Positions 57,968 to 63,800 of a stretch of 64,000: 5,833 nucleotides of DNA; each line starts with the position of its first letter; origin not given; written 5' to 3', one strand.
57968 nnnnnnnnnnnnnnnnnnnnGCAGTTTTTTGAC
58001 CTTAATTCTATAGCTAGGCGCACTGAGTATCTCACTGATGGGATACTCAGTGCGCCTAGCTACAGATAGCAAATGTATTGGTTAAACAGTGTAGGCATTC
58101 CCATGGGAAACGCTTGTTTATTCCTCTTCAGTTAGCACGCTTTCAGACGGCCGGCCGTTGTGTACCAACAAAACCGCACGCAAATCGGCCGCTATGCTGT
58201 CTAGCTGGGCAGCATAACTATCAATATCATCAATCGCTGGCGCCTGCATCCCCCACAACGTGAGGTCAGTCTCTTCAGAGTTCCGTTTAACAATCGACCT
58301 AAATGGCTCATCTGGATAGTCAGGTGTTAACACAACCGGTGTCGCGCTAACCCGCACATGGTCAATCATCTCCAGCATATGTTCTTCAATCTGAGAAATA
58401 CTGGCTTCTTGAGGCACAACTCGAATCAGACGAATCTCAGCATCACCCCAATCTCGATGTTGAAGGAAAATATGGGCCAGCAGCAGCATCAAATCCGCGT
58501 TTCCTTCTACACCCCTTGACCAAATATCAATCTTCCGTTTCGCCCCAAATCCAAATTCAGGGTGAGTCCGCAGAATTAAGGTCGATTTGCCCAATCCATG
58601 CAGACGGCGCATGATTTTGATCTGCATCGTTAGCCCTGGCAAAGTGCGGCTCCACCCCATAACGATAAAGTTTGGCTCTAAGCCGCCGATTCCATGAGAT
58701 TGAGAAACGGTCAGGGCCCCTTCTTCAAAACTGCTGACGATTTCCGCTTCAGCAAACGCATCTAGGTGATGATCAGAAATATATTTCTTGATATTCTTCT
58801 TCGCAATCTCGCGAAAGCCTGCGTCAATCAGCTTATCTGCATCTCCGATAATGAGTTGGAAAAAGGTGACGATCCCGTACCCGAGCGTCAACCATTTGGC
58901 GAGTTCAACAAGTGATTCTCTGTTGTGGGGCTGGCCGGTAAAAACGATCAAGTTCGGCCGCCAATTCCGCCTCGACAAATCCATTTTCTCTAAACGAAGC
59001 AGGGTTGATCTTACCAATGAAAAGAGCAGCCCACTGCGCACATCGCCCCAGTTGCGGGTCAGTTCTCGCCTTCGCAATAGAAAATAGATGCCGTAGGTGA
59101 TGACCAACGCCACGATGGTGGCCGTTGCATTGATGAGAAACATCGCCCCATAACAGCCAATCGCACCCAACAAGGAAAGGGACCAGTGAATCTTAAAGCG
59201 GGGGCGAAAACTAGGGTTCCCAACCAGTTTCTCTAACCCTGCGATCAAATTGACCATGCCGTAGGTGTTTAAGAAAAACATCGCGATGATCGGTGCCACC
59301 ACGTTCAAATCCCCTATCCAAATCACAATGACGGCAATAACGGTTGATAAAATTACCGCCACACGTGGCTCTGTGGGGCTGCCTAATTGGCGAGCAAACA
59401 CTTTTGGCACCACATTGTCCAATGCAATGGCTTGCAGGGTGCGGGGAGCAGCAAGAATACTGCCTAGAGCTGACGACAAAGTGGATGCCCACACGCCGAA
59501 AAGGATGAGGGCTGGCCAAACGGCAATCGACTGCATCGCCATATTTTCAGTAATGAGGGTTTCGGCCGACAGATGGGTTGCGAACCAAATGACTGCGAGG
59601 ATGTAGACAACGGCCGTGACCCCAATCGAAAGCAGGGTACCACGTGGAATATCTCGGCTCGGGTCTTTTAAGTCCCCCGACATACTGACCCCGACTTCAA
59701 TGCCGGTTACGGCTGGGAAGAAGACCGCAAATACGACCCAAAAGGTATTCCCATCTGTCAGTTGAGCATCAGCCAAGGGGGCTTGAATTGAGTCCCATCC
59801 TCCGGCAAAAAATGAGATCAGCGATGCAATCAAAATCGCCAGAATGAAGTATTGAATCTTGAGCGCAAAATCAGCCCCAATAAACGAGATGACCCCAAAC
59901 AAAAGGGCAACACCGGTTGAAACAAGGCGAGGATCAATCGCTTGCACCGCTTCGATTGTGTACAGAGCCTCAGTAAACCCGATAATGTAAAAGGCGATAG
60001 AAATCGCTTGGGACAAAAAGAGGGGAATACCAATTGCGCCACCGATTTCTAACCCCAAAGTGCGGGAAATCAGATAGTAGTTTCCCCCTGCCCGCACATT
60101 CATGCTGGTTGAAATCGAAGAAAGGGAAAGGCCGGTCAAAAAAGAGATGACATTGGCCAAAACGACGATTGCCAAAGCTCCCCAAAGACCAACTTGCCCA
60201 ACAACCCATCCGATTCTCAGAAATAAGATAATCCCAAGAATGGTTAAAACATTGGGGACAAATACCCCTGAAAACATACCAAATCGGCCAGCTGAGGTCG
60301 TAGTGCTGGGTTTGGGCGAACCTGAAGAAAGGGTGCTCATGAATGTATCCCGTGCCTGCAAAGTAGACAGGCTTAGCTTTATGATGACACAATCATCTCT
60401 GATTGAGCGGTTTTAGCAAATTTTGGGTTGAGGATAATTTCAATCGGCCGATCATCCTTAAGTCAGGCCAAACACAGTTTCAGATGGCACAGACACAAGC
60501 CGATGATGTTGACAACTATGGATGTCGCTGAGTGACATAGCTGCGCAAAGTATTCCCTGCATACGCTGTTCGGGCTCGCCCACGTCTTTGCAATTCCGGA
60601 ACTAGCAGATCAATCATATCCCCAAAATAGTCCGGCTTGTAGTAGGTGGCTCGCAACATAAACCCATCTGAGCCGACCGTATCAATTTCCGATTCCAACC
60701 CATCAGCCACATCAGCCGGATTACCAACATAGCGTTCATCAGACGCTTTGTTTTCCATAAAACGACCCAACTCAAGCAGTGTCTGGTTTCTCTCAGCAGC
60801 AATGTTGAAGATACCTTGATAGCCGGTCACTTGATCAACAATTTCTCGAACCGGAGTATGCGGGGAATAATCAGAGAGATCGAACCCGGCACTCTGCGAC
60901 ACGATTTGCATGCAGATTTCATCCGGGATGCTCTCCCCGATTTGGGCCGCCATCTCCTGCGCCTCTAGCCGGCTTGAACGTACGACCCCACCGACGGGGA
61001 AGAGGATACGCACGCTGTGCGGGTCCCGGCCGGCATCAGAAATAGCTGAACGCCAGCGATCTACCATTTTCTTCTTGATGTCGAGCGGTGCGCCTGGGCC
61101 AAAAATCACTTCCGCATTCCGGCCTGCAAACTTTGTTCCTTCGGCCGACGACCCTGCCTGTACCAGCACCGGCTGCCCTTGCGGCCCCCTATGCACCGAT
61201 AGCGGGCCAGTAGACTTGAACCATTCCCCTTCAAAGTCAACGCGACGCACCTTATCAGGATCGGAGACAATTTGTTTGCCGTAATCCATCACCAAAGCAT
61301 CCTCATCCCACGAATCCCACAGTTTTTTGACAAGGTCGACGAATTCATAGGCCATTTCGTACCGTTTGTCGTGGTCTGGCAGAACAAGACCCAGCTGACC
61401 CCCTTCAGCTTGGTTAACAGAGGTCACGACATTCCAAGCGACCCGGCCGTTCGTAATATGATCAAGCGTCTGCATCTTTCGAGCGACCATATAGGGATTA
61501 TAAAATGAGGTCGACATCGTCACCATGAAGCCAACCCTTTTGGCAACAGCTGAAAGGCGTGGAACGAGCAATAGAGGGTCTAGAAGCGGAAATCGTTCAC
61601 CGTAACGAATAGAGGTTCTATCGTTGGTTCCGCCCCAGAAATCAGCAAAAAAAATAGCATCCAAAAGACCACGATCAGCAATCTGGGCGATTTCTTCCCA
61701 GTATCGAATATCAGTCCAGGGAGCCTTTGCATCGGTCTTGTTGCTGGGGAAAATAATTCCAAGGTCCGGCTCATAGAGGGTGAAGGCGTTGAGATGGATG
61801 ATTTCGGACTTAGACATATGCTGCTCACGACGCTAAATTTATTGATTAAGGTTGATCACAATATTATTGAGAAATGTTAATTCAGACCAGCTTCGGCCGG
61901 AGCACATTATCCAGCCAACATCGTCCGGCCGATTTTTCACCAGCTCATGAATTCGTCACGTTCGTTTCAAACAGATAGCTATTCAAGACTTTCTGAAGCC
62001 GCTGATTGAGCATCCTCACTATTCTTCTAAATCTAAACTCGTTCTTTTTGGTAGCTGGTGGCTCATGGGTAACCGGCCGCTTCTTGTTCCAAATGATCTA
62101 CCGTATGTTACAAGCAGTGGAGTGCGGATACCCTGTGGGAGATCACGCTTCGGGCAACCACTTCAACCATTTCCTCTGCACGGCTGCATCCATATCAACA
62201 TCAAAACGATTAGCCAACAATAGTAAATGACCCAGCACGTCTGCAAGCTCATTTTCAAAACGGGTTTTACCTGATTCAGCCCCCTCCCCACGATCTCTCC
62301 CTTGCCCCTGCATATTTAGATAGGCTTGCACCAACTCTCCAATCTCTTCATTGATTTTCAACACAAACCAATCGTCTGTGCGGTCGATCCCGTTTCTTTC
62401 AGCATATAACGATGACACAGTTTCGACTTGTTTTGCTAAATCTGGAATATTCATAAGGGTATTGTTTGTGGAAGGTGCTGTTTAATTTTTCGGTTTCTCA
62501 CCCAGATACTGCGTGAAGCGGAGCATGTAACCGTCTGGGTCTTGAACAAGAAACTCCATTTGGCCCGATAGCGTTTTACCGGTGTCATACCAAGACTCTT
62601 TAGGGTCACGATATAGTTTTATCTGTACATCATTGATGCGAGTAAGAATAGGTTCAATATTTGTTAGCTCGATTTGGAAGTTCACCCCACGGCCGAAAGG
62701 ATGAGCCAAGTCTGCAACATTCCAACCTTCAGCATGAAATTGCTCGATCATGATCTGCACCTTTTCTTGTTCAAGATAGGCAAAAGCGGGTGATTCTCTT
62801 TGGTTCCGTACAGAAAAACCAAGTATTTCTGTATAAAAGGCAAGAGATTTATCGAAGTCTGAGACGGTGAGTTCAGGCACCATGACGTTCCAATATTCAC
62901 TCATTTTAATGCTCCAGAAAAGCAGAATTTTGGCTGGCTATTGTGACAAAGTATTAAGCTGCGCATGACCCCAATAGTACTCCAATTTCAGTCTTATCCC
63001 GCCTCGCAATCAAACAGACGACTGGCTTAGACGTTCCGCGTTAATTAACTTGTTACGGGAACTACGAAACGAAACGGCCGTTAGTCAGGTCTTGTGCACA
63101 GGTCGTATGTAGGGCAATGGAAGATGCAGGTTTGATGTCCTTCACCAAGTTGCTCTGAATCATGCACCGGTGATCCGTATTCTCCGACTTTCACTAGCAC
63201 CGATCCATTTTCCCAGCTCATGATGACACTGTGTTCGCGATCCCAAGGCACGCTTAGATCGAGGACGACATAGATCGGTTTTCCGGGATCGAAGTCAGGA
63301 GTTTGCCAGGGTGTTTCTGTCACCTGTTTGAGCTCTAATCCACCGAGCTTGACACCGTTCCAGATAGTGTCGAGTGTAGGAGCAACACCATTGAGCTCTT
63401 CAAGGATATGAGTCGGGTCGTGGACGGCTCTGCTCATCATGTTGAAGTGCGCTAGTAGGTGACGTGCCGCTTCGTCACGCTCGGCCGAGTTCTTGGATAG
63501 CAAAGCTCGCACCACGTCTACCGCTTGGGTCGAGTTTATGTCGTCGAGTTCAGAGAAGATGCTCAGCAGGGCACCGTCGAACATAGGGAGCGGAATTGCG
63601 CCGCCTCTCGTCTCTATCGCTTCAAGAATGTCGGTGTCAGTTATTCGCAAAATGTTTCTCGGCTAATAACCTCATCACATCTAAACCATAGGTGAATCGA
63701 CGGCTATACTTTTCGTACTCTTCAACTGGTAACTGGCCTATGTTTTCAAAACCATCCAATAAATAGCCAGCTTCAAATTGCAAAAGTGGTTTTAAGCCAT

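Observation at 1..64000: Hyper-iterated palindromic hexamer CGGCCG built into coding sequence (HIP1-like genome signature)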

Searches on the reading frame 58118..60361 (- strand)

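Call 9: search_protein_families(library=pfam, proteins=[window:58118-60361:-])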
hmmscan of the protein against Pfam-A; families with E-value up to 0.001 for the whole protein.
window:58118-60361:- (747 aa): 2 families
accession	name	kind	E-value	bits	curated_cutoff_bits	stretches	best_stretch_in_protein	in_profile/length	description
PF00324.27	AA_permease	-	3.5e-60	204.5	24.6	1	32-471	1-468/470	Amino acid permease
PF03522.20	SLC12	-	5.9e-12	45.8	27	1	481-571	1-87/418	Solute carrier family 12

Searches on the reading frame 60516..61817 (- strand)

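Call 10: search_protein_families(library=pfam, proteins=[window:60516-61817:-])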
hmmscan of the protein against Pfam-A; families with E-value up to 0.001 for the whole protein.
window:60516-61817:- (433 aa): 1 family
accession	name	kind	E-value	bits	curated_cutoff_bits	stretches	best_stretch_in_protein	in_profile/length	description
PF00296.26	Bac_luciferase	-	1.3e-37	130.3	27.9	1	31-375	16-305/314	Luciferase-like monooxygenase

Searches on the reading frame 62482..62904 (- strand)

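Call 48: search_protein_families(library=pfam, proteins=[window:62482-62904:-])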
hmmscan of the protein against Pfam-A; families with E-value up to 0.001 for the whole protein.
window:62482-62904:- (140 aa): 2 families
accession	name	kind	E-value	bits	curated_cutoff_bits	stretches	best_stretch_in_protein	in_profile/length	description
PF00903.31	Glyoxalase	-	1.8e-09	38.5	20.6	1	12-130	7-121/121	Glyoxalase/Bleomycin resistance protein/Dioxygenase superfamily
PF22677.2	Ble-like_N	-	2.5e-05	24.4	24.5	1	7-34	2-29/41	Bleomycin resistance protein-like N-terminal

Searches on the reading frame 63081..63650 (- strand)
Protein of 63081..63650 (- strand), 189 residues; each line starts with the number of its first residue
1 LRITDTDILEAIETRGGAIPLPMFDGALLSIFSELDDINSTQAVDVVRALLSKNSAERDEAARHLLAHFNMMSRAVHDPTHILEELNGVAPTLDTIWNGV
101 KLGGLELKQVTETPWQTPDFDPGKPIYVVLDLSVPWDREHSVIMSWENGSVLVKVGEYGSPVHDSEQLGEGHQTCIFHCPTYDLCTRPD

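Call 48: search_protein_families(library=pfam, proteins=[window:63081-63650:-])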
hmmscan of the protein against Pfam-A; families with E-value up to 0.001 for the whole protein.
window:63081-63650:- (189 aa): 1 family
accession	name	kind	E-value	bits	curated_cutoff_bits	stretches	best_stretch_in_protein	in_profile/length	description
PF22481.1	DUF6985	-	1.2e-09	39.3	24.5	1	17-158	13-144/148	Domain of unknown function (DUF6985)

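Call 54: find_encoding_contigs(protein=window:63081-63650:-, flank=10000, max_places=2)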
Protein window:63081-63650:- (189 aa): 1 contig read that carries it; 1 place shown.
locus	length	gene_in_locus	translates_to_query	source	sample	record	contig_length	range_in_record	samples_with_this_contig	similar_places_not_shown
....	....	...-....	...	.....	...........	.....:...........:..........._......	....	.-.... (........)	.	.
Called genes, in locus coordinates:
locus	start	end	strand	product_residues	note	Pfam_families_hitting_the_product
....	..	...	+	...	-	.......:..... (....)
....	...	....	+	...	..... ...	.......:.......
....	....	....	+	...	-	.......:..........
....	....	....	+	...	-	-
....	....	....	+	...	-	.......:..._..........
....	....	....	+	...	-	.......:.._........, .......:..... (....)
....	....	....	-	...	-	?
